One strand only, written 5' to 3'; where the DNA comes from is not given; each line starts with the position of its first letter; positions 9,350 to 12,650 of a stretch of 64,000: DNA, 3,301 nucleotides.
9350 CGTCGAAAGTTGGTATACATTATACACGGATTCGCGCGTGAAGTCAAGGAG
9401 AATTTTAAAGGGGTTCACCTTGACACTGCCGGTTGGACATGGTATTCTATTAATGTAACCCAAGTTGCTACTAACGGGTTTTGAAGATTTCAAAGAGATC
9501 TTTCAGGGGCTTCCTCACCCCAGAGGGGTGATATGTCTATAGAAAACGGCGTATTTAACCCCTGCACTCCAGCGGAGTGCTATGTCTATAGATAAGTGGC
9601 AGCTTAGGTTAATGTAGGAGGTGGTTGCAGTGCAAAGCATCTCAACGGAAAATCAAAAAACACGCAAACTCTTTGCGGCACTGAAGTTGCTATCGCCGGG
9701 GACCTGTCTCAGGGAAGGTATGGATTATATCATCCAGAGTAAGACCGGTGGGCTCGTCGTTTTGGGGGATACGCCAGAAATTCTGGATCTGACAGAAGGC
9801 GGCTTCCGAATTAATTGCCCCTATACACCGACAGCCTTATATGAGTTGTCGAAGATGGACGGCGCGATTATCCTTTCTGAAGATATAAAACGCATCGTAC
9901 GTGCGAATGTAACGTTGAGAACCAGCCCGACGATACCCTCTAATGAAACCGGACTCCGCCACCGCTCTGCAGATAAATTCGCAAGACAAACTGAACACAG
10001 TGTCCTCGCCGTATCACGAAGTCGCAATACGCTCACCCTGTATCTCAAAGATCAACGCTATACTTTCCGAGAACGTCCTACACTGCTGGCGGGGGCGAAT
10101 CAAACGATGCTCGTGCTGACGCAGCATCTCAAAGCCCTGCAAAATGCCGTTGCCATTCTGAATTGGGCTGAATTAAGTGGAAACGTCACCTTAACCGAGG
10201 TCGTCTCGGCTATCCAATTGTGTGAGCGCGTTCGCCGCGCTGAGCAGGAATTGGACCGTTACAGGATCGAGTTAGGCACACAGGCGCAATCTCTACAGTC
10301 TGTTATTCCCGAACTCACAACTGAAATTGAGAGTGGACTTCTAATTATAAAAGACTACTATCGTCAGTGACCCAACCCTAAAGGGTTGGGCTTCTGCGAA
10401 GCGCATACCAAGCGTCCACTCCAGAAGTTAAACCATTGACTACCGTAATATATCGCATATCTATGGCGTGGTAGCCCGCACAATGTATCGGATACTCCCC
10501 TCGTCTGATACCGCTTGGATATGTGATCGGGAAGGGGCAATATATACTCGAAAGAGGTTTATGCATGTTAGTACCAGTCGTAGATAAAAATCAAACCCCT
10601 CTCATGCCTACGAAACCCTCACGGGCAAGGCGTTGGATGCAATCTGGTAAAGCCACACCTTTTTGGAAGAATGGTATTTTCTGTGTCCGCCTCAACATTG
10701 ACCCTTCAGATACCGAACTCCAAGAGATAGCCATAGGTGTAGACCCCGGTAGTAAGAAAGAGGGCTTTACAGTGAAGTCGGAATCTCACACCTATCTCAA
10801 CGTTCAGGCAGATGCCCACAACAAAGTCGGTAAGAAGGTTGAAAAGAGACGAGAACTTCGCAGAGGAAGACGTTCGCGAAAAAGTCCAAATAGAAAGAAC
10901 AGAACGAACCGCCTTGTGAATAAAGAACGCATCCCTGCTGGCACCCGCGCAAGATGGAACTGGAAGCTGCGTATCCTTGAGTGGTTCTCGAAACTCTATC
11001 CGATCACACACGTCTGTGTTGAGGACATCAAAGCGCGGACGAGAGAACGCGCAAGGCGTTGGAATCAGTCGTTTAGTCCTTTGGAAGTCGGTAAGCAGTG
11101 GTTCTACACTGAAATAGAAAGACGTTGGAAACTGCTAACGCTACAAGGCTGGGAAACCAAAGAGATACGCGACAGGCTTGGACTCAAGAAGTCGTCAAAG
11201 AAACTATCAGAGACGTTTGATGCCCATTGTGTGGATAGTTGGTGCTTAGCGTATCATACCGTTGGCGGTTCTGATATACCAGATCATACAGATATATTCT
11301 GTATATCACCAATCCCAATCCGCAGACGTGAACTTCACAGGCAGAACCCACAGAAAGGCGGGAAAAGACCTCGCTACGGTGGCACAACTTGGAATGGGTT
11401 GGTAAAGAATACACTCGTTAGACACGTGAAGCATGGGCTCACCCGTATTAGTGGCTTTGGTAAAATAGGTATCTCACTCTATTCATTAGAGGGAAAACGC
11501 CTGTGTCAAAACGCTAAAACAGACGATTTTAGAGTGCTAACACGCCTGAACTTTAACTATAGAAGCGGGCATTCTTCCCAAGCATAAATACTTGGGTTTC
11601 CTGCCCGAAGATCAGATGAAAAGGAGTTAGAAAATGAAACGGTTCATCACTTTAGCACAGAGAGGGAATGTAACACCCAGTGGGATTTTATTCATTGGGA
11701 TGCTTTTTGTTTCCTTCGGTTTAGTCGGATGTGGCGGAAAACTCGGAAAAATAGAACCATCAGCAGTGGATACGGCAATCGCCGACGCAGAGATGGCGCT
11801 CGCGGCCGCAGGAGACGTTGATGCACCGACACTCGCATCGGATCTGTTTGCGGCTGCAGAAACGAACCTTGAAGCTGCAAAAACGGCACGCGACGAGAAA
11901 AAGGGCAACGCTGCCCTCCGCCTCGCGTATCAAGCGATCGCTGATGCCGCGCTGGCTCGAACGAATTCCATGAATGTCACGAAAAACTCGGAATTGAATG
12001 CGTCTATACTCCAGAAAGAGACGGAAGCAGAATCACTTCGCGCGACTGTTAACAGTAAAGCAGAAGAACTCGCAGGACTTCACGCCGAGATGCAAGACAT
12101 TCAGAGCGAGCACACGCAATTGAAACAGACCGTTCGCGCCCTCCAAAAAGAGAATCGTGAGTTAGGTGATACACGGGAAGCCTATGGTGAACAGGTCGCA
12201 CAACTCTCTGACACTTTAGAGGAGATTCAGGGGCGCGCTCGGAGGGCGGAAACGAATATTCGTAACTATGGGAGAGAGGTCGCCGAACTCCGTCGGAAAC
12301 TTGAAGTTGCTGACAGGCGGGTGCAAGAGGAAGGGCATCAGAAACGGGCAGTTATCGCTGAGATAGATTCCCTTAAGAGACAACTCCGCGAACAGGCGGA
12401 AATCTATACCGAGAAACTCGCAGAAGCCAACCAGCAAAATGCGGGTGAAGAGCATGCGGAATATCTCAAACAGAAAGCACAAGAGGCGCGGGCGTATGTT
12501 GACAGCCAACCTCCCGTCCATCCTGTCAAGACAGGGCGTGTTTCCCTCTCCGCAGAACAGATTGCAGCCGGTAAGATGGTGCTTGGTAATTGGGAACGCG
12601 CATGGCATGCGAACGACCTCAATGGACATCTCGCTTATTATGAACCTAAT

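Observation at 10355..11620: IsrB-like OMEGA nuclease (HNH-less IscB relative) with a candidate omega-RNA locus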

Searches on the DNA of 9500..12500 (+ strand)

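Call 4: search_rna_families(source=window, start=9500, end=12500, threshold=evalue, max_evalue=10, show_alignments=3)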
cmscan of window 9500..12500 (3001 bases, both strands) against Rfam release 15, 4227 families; matches with E-value up to 10: 0.
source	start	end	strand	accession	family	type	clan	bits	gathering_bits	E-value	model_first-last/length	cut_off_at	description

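Call 44: build_rna_model(alignment_id=A1, structure=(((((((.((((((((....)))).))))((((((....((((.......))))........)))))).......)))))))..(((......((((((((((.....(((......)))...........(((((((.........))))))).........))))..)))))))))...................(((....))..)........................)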
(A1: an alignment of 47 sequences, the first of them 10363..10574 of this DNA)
Model R1 built from alignment A1 (47 sequences, 233 columns); structure: as given.
model positions 218; base pairs 51; branch points 4; effective number of sequences 1.97; information 0.59 bits per position. Calibrated on 0.2 Mb of random sequence (short: E-values are rough).
structure used (alignment columns):
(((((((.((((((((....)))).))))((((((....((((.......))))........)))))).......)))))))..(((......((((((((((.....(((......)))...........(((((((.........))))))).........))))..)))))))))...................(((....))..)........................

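Call 45: search_with_rna_model(model_id=R1, source=window, max_evalue=1)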
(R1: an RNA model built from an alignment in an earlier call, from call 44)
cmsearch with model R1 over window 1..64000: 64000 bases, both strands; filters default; matches with E-value up to 1: 1.
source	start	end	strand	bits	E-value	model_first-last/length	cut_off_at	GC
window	10363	10574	+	220.3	1.1e-68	1-218/218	no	0.48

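Call 51: search_with_rna_model(model_id=R1, source=L082, max_evalue=10, filters=off, show_alignments=2)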
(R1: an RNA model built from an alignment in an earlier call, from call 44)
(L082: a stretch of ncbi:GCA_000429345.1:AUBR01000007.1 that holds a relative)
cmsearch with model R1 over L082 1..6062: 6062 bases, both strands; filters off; matches with E-value up to 10: 15.
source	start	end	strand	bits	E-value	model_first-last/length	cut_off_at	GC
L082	2237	2322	+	13.7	0.0004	1-78/218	no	0.66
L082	4221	4270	-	8.5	0.018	103-152/218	no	0.62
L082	3552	3571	+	8.1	0.023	9-28/218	no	0.55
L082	2370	2393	+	6.4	0.083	124-147/218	no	0.67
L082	3552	3571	-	3.7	0.59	9-28/218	no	0.55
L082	2245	2264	-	3.6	0.65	9-28/218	no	0.6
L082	5479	5503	-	3.2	0.85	35-59/218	no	0.68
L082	749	785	-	1.7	2.5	29-65/218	no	0.7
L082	1285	1301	-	1.3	3.3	128-144/218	no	0.88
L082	4652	4674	-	1.1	3.8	125-147/218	no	0.83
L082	5385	5404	+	0.8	4.9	9-28/218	no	0.7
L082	4044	4056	-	0.4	6.8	183-195/218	no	0.62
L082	2461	2483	+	0.4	6.8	173-195/218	no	0.57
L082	1431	1457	-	0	8.6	34-60/218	no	0.7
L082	5174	5184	+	-0.1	9.5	185-195/218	no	0.64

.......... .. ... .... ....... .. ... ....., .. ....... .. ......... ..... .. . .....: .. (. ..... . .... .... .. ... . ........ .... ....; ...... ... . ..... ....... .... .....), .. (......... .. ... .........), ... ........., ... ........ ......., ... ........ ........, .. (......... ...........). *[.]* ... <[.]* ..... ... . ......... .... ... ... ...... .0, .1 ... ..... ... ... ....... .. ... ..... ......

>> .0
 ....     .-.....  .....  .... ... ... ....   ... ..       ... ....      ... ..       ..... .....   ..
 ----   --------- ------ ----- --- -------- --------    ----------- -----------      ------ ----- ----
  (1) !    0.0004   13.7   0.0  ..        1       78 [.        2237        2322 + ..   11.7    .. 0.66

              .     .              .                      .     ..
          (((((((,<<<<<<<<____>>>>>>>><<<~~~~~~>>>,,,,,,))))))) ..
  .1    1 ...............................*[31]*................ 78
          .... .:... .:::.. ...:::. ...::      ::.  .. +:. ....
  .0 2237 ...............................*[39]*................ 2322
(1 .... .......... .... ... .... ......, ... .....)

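Call 57: search_with_rna_model(model_id=R1, sources=[L001, L002, L003, L004, L005, L006, L007, L008, L009, L010, L011, L012, L013, L014, L015, L016, L017, L018, L019, L020, L021, L022, L023, L024, L025, L026, L027, L028, L029, L030, L031, L032, L033, L034, L035, L036, L037, L038, L039, L040, L041, L042, L043, L044, L045, L046, L047, L048, L049, L050, L051, L052, L053, L054, L055, L056, L057, L058, L059, L060, L061, L062, L063, L064, L065, L066, L067, L068, L069, L070, L071, L072, L073, L074, L075, L076, L077, L078, L079, L080, L081], max_evalue=0.001)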
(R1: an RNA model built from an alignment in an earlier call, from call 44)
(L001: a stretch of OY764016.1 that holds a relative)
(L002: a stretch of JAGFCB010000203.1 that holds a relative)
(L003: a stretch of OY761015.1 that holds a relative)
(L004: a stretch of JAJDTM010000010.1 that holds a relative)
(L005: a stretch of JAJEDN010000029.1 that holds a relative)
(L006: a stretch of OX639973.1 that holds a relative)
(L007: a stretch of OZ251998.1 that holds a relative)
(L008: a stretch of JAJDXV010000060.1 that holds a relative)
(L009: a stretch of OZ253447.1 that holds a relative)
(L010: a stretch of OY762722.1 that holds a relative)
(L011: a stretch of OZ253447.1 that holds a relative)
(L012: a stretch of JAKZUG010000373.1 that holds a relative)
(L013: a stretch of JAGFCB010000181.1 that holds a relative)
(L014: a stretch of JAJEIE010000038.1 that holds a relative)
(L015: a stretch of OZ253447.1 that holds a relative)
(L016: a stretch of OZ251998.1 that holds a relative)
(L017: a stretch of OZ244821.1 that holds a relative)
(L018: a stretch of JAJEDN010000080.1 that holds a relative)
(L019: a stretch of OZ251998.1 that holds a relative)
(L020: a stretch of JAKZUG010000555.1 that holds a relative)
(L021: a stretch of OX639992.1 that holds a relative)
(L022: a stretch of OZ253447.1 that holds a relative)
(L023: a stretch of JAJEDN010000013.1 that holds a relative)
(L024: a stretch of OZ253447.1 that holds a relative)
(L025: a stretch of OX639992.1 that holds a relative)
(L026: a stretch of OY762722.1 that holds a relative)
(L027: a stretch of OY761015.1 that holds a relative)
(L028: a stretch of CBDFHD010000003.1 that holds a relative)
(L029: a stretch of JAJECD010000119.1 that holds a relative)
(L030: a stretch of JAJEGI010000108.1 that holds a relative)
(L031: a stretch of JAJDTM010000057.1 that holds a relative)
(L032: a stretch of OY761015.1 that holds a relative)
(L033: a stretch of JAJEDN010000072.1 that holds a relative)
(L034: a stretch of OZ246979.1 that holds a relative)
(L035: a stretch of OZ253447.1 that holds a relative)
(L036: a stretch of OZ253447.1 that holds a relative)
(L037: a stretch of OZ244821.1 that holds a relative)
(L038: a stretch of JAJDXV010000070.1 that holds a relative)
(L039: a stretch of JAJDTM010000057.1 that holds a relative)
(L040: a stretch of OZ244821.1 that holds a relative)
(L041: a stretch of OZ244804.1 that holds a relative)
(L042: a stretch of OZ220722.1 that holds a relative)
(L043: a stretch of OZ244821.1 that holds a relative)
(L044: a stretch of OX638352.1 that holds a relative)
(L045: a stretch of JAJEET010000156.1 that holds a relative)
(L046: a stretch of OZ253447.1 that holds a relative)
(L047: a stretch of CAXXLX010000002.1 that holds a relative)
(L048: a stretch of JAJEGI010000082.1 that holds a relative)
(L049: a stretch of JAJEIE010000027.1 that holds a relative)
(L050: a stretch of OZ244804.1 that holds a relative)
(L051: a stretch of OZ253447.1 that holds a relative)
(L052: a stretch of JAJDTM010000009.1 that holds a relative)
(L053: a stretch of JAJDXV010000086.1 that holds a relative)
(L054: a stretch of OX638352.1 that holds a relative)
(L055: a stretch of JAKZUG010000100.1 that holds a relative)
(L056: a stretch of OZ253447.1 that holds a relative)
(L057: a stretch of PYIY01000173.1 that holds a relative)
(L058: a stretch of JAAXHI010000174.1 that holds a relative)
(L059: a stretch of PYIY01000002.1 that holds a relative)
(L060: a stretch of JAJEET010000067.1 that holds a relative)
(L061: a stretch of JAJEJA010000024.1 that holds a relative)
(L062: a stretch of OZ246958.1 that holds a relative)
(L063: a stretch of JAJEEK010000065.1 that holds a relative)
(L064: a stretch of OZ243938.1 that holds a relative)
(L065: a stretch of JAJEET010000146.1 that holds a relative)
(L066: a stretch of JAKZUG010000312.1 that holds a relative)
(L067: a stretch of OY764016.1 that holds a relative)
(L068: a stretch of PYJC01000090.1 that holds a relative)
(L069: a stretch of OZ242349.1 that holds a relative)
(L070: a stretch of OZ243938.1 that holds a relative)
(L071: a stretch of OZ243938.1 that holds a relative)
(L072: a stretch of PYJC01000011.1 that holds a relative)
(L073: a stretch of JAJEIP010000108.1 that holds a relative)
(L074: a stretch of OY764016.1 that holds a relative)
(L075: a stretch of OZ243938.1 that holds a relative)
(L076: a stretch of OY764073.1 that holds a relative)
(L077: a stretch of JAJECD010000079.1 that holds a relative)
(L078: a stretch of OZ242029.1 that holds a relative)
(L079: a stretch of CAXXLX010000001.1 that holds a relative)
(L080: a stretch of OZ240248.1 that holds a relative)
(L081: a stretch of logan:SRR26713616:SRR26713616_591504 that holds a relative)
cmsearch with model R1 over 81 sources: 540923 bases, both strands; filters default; matches with E-value up to 0.001: 79.
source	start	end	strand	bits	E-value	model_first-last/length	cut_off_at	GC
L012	1885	2102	+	238.6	1.4e-73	1-218/218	no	0.5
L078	2793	3010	+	235.3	1.6e-72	1-218/218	no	0.48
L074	2794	3010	+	231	3.6e-71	1-218/218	no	0.43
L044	2795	3010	+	229.4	1.2e-70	1-218/218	no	0.44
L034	2793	3010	+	228.2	2.9e-70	1-218/218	no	0.47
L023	2793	3010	+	227.2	5.8e-70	1-218/218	no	0.46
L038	2793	3010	+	226.8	7.9e-70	1-218/218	no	0.43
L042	2792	3010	+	225.4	2.2e-69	1-218/218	no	0.47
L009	2795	3010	+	224.9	3.3e-69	1-218/218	no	0.47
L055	2292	2507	+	224.6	3.9e-69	1-218/218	no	0.45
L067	2793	3010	+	224.4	4.6e-69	1-218/218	no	0.43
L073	2793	3010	+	224.4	4.6e-69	1-218/218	no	0.43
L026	20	235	+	224.3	5e-69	1-218/218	no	0.44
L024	2792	3010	+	223.7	7.7e-69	1-218/218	no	0.47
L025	2794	3010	+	223.6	8.3e-69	1-218/218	no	0.43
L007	2798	3010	+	223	1.3e-68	1-218/218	no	0.47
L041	2792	3010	+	222.5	1.8e-68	1-218/218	no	0.49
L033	2792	3010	+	222.4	1.9e-68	1-218/218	no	0.46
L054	2793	3010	+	221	5.6e-68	1-218/218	no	0.48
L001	2799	3010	+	220.3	9.3e-68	1-218/218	no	0.48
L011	2795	3010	+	219.5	1.7e-67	1-218/218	no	0.48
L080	2793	3010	+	218.8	2.8e-67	1-218/218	no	0.49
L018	2793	3010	+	218.4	3.6e-67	1-218/218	no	0.44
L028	2794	3010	+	217.2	8.7e-67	1-218/218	no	0.48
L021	2793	3010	+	216.8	1.1e-66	1-218/218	no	0.5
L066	2088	2305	+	215.3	3.6e-66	1-218/218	no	0.52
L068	2797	3010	+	214.6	6e-66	1-218/218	no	0.48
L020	1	214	+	214.1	8.3e-66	3-218/218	5'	0.44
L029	426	641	+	213.9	1e-65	1-218/218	no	0.48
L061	2795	3010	+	213.8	1e-65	1-218/218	no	0.41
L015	2796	3010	+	213.2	1.6e-65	1-218/218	no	0.47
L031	2796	3010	+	213.1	1.8e-65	1-218/218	no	0.47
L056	2794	3010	+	212.2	3.3e-65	1-218/218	no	0.47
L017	2798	3010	+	209.6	2.3e-64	1-218/218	no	0.47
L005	2798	3010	+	209.4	2.7e-64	1-218/218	no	0.47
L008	2798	3010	+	206.8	1.8e-63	1-218/218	no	0.47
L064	2797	3010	+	205.9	3.5e-63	1-218/218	no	0.47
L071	2797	3010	+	205.9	3.5e-63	1-218/218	no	0.47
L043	2794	3010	+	204.8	7.8e-63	1-218/218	no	0.43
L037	2794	3010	+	204.3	1.1e-62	1-218/218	no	0.43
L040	2794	3010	+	204.3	1.1e-62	1-218/218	no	0.43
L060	754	969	+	203.6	1.9e-62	1-218/218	no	0.49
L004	2798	3010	+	203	2.8e-62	1-218/218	no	0.47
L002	2796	3010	+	202.6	3.8e-62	1-218/218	no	0.42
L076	2792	3010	+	202.3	4.7e-62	1-218/218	no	0.48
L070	2797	3010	+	202.2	5.1e-62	1-218/218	no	0.47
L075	2797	3010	+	202.2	5.1e-62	1-218/218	no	0.47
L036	2799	3010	+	201.4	9.2e-62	1-218/218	no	0.47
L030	2799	3010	+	201.1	1.1e-61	1-218/218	no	0.47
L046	2799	3010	+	201.1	1.1e-61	1-218/218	no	0.47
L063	2795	3010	+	198.4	8.1e-61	1-218/218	no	0.49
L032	2753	3010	+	198.1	1e-60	1-218/218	no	0.52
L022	2799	3010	+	197.8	1.2e-60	1-218/218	no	0.47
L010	2795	3010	+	197.7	1.4e-60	1-218/218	no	0.44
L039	2799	3010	+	197.6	1.5e-60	1-218/218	no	0.47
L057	2790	3010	+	197.1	2.1e-60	1-218/218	no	0.5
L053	2794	3010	+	197.1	2.2e-60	1-218/218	no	0.44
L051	2795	3010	+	196.9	2.5e-60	1-218/218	no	0.51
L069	2791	3007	+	196.8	2.7e-60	1-218/218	no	0.47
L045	2794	3010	+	196.1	4.4e-60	1-218/218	no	0.44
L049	2795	3010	+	195.1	9.2e-60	1-218/218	no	0.49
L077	2795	3010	+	194.5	1.4e-59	1-218/218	no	0.49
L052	2795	3010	+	194.4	1.5e-59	1-218/218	no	0.51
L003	2798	3010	+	194.2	1.8e-59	1-218/218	no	0.49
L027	2751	3010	+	191.7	1.1e-58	1-218/218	no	0.5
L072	2769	3010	+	190.3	3.1e-58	1-218/218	no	0.48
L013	2795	3010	+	189.9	4.2e-58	1-218/218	no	0.5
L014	2798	3010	+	189.2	6.7e-58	1-218/218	no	0.43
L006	2795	3010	+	188.9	8.8e-58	1-218/218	no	0.47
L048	2792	3010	+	185.5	1e-56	1-218/218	no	0.45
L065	308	524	+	185.4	1.1e-56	1-218/218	no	0.5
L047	2799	3010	+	184.5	2.2e-56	1-218/218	no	0.47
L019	2792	3010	+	183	6.5e-56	1-218/218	no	0.44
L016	2792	3010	+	181.5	1.8e-55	1-218/218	no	0.45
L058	2795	3010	+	176.7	6.5e-54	1-218/218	no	0.43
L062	2795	3010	+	176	1e-53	1-218/218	no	0.41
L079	2796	3010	+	174.6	3e-53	1-218/218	no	0.43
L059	1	85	+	78.5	9.2e-23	134-218/218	5'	0.44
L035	2919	3010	+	37.6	9.2e-10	1-218/218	no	0.48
